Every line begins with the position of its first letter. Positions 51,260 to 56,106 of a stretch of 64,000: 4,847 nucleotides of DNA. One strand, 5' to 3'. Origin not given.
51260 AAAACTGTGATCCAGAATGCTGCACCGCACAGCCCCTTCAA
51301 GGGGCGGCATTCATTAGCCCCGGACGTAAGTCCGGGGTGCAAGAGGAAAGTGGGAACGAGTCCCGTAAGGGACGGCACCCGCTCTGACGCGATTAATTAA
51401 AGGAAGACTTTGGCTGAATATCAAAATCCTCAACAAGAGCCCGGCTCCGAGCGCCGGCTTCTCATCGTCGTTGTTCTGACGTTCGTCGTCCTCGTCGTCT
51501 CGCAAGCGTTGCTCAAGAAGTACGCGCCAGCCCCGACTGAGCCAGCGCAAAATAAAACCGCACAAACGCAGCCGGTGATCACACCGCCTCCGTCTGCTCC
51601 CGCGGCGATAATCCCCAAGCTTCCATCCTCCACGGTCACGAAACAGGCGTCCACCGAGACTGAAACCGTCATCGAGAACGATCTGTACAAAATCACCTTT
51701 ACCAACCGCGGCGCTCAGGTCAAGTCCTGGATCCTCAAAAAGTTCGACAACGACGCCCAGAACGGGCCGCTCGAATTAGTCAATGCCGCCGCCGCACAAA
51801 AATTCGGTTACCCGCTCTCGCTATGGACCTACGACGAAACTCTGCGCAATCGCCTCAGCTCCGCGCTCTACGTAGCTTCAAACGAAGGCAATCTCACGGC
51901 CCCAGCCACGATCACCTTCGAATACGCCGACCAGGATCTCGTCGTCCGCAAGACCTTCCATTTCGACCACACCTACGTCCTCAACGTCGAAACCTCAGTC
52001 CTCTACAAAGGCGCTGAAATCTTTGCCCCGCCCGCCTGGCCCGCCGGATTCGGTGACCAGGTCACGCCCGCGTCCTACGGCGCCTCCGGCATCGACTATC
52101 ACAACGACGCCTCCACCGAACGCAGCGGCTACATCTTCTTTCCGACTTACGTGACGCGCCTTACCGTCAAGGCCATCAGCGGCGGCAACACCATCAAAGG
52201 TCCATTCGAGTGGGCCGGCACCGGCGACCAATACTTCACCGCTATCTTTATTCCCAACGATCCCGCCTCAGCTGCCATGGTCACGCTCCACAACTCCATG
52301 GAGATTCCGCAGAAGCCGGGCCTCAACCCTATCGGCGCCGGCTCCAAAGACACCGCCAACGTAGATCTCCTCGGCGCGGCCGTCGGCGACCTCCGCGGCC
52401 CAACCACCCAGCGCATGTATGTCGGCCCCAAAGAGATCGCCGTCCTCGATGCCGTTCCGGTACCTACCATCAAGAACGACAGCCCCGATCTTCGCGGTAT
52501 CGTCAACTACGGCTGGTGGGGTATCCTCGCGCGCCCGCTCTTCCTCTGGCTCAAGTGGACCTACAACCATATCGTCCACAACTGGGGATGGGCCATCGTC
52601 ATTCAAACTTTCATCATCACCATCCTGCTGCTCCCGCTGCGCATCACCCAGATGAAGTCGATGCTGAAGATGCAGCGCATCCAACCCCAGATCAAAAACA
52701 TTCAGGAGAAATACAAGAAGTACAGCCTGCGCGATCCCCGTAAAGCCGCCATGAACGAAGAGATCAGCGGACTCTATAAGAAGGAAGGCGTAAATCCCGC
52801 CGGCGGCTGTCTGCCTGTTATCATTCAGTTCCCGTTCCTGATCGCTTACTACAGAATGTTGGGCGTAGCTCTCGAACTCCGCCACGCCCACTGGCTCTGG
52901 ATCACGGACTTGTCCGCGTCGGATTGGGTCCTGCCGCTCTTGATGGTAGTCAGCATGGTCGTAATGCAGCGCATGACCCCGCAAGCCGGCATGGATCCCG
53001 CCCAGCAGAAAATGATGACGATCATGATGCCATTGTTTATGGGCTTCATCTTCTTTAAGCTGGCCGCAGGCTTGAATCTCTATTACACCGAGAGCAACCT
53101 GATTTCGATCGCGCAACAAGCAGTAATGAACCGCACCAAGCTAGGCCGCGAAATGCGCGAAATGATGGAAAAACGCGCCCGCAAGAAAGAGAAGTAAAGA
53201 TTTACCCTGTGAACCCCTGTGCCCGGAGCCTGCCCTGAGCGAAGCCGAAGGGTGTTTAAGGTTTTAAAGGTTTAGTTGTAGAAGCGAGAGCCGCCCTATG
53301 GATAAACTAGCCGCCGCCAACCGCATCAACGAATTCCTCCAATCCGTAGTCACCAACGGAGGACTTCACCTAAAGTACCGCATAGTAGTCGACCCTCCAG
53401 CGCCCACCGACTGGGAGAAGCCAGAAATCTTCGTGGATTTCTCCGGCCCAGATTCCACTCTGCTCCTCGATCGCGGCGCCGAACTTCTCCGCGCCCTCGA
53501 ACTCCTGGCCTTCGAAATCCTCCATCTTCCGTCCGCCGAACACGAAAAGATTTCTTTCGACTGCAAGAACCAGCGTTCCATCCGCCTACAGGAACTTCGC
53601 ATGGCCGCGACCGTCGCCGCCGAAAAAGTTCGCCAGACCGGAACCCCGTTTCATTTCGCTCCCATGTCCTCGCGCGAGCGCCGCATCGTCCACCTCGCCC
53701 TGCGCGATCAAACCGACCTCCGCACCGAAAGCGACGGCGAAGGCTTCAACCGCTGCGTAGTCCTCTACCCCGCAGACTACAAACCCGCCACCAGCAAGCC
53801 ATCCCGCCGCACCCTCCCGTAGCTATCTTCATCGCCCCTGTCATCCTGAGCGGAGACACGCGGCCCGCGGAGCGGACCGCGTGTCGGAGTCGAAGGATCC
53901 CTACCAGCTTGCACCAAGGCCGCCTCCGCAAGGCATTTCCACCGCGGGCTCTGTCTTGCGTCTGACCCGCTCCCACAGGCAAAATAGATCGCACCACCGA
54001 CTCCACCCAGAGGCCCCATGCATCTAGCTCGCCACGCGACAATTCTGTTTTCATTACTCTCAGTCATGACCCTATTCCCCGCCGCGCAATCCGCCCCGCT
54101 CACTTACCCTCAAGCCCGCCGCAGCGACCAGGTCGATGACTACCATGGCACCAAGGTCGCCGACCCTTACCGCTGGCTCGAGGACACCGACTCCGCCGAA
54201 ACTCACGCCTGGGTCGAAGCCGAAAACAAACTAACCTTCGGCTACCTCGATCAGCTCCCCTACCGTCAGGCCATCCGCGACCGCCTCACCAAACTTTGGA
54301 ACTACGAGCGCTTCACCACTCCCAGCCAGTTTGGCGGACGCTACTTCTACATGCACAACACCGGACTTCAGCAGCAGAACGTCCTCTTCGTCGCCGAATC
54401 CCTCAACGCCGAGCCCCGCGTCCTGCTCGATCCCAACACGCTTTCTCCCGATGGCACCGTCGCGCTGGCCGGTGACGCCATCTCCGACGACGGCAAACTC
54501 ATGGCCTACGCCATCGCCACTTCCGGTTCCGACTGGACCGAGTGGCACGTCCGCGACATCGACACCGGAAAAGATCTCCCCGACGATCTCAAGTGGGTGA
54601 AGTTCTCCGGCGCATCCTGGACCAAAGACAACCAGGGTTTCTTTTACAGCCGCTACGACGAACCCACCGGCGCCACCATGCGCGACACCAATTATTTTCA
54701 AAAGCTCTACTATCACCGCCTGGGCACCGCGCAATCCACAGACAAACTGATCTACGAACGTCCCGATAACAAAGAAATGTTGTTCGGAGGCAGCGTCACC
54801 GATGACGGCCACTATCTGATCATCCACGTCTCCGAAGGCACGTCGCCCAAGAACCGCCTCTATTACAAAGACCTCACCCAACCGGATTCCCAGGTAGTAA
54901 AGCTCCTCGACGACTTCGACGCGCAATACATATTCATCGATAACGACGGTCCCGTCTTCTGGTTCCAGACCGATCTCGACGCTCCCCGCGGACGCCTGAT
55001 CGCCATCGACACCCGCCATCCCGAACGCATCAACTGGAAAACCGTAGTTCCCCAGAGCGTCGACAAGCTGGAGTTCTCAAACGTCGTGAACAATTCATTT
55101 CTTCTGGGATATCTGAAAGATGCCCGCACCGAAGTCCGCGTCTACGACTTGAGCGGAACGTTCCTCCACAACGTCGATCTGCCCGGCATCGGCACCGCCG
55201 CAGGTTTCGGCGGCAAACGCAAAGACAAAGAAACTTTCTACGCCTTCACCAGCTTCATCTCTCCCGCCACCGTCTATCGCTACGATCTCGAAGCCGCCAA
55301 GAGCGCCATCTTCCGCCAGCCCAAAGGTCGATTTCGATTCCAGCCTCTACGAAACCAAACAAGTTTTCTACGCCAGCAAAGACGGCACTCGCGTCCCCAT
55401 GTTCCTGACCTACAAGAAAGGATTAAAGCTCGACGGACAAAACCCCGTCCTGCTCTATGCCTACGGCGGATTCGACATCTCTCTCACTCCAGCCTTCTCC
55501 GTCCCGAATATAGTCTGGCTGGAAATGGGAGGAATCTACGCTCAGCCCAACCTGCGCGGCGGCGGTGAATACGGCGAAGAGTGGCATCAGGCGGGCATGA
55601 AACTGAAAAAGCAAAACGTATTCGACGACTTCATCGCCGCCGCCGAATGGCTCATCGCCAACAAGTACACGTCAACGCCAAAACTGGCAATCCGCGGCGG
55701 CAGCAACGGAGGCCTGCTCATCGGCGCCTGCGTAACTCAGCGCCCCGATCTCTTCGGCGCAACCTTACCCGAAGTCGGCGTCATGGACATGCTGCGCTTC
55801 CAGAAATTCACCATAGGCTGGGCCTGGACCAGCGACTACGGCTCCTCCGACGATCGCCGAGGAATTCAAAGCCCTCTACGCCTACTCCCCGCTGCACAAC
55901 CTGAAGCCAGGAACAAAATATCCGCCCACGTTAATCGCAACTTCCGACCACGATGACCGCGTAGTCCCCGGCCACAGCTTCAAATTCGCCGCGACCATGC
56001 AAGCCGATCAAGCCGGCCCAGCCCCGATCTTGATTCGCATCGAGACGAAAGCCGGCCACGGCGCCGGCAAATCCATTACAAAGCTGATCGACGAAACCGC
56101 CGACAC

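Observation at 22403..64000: Modular intergenic repeat family: fixed end modules, hairpin core that co-varies between copies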

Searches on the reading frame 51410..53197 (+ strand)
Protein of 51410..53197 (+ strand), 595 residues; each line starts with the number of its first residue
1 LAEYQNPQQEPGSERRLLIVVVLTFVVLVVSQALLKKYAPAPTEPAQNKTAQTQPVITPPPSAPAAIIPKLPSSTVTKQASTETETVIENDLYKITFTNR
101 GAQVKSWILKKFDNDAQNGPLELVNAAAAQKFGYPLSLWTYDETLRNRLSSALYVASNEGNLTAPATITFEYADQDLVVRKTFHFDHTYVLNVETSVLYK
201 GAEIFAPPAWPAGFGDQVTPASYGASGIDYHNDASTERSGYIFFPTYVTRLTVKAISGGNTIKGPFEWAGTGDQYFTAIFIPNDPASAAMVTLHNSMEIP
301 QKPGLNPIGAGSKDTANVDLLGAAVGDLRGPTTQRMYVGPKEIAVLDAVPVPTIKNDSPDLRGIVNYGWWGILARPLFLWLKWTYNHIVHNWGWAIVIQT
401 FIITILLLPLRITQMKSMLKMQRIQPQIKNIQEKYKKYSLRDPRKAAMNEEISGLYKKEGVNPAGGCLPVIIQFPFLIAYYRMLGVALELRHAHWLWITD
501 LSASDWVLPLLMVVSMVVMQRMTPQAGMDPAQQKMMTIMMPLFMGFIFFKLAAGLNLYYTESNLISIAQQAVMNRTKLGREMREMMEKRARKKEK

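Call 18: search_protein_families(library=pfam, proteins=[window:51410-53197:+], max_evalue=0.01)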
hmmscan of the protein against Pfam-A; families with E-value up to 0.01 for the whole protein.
window:51410-53197:+ (595 aa): 2 families
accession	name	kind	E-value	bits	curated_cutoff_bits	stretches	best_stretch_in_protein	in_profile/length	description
PF02096.25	60KD_IMP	-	4.7e-55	186.4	35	1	392-575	1-163/163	60Kd inner membrane protein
PF14849.12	YidC_periplas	-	3.3e-22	80.1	24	1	87-378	3-281/283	YidC periplasmic domain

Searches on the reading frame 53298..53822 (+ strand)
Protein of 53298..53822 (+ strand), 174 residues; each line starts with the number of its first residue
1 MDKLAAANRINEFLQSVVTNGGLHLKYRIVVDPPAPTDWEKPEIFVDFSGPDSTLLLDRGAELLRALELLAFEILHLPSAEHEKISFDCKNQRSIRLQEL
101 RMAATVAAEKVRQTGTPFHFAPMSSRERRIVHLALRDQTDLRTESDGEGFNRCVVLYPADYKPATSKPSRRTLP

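Call 17: search_protein_families(library=pfam, proteins=[window:53298-53822:+], max_evalue=0.01)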
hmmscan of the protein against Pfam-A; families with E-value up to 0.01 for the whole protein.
window:53298-53822:+ (174 aa): 2 families
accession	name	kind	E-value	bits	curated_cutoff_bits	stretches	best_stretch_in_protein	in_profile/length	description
PF01424.28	R3H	-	1.5e-16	60.6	26.8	1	99-158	2-60/60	R3H domain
PF23811.1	DUF7183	-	0.0039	17.8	27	1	85-169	34-115/146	Domain of unknown function (DUF7183)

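Call 25: find_encoding_contigs(protein=window:53298-53822:+, flank=10000, max_places=6)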
Protein window:53298-53822:+ (174 aa): 3 contigs read that carry it; 3 places shown.
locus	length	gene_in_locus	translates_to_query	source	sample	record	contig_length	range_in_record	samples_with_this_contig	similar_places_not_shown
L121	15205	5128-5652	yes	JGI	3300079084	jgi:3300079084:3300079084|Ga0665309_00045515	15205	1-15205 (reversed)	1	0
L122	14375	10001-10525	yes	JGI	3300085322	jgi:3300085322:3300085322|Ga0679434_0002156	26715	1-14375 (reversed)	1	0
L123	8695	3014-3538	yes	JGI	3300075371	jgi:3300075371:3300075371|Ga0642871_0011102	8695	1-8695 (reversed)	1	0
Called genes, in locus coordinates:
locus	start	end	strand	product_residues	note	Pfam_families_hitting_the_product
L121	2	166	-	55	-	?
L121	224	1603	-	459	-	PF11638:DnaA_N, PF00308:Bac_DnaA, PF01695:IstB_IS21 (weak), PF13401:AAA_22 (faint), PF00004:AAA (weak), PF22688:Hda_lid (faint), PF08299:Bac_DnaA_C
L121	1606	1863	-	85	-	-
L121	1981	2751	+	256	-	PF00825:Ribonuclease_P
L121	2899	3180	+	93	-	PF01809:YidD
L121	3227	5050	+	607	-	PF14849:YidC_periplas, PF02096:60KD_IMP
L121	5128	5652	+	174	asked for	PF01424:R3H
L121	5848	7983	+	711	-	PF02897:Peptidase_S9_N, PF00326:Peptidase_S9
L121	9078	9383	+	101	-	-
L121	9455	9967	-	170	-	PF05163:DinB, PF12867:DinB_2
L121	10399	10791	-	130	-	-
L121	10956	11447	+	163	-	PF11138:DUF2911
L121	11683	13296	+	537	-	PF00691:OmpA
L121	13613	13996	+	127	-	-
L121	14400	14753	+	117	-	PF01740:STAS, PF13466:STAS_2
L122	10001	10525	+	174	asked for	PF01424:R3H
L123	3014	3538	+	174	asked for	PF01424:R3H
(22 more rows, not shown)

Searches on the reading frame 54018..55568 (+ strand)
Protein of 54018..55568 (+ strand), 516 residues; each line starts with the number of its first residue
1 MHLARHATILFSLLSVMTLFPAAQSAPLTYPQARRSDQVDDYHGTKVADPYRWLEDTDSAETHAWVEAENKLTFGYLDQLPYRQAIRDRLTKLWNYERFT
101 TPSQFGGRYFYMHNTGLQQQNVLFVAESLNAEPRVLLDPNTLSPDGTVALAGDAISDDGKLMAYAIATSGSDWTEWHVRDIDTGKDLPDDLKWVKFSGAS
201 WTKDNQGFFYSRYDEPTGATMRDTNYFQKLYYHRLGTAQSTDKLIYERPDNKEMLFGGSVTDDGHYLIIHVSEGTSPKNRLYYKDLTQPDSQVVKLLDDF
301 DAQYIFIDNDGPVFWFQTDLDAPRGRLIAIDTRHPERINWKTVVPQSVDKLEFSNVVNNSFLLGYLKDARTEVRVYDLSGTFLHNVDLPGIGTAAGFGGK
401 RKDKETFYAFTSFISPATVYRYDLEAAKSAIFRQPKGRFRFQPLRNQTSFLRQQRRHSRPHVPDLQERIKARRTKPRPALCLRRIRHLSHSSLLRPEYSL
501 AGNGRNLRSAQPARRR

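Call 17: search_protein_families(library=pfam, proteins=[window:54018-55568:+], max_evalue=0.01)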
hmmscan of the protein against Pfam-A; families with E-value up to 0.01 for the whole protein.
window:54018-55568:+ (516 aa): 1 family
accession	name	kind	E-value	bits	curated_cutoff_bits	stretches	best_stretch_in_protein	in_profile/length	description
PF02897.21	Peptidase_S9_N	-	2.3e-136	455.3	24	1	31-434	1-413/414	Prolyl oligopeptidase, N-terminal beta-propeller domain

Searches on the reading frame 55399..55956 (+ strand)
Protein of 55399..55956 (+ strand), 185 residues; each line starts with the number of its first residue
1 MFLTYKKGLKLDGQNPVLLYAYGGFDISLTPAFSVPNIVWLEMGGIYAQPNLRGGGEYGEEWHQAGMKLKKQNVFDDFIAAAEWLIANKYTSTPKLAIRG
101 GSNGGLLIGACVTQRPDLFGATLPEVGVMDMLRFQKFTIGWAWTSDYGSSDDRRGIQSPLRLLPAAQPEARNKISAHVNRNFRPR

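Call 17: search_protein_families(library=pfam, proteins=[window:55399-55956:+], max_evalue=0.01)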
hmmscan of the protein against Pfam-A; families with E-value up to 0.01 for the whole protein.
window:55399-55956:+ (185 aa): 1 family
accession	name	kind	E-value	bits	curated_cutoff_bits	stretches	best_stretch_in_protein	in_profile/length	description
PF00326.27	Peptidase_S9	-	1.6e-39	136.1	22.6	1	32-152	2-124/213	Prolyl oligopeptidase family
